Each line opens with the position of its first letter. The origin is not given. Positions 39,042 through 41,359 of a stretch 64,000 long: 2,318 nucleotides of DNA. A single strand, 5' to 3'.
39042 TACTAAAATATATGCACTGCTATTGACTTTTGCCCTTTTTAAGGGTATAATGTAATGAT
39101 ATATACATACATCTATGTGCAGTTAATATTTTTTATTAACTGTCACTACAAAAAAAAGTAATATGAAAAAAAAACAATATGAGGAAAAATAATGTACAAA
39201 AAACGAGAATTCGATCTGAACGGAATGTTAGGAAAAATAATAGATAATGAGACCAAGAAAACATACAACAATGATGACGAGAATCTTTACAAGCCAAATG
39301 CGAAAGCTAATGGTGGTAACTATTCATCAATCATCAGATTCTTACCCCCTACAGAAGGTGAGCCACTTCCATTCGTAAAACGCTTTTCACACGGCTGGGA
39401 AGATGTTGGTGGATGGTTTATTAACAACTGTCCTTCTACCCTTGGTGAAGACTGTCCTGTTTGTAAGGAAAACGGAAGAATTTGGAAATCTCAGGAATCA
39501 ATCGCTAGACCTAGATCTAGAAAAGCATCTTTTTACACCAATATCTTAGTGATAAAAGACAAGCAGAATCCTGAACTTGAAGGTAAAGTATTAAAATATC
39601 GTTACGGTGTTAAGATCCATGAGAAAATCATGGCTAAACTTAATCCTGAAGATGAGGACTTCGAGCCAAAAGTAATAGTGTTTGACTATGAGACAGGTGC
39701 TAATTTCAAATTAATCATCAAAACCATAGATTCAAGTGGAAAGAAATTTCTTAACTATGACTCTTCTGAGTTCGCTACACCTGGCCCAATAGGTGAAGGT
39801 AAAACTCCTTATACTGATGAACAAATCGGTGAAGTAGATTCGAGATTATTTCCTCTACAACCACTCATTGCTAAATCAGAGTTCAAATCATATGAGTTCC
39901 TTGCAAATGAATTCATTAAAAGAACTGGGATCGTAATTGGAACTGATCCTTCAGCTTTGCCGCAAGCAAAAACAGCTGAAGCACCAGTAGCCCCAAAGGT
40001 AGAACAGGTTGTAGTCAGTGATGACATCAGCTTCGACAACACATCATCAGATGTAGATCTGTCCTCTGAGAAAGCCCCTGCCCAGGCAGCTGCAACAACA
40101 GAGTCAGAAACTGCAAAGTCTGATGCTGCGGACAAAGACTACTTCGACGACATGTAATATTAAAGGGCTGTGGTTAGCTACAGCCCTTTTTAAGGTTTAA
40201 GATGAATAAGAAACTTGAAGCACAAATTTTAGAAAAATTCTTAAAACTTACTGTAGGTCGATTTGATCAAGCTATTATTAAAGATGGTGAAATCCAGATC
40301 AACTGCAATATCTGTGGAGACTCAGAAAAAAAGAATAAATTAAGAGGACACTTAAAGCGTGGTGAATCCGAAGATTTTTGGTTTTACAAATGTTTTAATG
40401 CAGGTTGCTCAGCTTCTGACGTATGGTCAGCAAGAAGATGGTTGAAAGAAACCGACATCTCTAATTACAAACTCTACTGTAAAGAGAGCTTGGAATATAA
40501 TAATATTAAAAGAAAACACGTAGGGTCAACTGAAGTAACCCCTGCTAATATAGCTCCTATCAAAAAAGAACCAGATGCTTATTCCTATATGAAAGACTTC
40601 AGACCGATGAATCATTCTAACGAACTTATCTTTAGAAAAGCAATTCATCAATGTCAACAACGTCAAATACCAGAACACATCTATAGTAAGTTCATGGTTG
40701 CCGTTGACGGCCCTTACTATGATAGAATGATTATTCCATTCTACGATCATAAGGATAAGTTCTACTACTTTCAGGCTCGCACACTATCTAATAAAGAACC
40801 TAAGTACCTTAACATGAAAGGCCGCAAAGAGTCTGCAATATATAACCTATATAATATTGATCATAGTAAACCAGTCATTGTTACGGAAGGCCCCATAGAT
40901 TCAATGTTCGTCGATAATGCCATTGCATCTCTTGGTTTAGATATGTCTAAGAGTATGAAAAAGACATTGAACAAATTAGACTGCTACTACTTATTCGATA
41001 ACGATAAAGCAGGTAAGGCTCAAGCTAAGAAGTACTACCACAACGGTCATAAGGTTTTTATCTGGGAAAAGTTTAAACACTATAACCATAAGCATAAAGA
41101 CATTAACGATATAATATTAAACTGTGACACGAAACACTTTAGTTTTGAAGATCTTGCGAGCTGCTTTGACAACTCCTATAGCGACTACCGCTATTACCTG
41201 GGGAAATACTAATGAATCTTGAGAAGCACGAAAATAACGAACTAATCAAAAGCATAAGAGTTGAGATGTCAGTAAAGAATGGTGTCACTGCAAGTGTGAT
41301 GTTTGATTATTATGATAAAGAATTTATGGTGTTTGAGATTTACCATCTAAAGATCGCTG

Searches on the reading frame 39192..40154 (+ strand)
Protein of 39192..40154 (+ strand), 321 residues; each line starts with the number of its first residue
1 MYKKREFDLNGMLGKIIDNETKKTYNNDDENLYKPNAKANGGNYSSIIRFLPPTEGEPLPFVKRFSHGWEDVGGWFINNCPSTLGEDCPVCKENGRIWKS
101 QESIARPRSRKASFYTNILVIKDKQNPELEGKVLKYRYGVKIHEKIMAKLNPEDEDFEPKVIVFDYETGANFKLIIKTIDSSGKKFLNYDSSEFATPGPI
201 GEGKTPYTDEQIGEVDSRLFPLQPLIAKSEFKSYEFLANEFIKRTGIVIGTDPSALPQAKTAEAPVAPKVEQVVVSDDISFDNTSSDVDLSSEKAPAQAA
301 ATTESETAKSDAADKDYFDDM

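Call 48: search_protein_families(library=phrogs, proteins=[window:39192-40154:+], max_evalue=0.00001)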
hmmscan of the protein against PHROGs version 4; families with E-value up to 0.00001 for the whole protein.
window:39192-40154:+ (321 aa): 2 families
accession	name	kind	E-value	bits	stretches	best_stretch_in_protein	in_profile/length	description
phrog_224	-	DNA, RNA and nucleotide metabolism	5.9e-67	227.8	1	10-318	15-309/318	single strand DNA binding protein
phrog_1764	-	unknown function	5.8e-33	115.5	1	8-301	9-291/391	unknown function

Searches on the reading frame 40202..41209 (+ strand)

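Call 48: search_protein_families(library=phrogs, proteins=[window:40202-41209:+], max_evalue=0.00001)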
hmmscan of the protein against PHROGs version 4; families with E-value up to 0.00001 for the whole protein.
window:40202-41209:+ (336 aa): 6 families
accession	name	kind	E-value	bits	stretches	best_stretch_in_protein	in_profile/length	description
phrog_47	-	DNA, RNA and nucleotide metabolism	6.9e-45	154.9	1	27-306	47-323/947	DNA primase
phrog_451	-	unknown function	8.3e-14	52.5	1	8-305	132-431/461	-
phrog_849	-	DNA, RNA and nucleotide metabolism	1.7e-12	48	1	172-307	181-330/435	DNA primase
phrog_6444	-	DNA, RNA and nucleotide metabolism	7.2e-12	45.9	1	172-277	200-321/577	DNA primase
phrog_21887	-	DNA, RNA and nucleotide metabolism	8.9e-12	46.2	1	211-326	7-116/131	DNA primase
phrog_239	-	DNA, RNA and nucleotide metabolism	1.3e-09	38.5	1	31-313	41-304/801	DNA primase/helicase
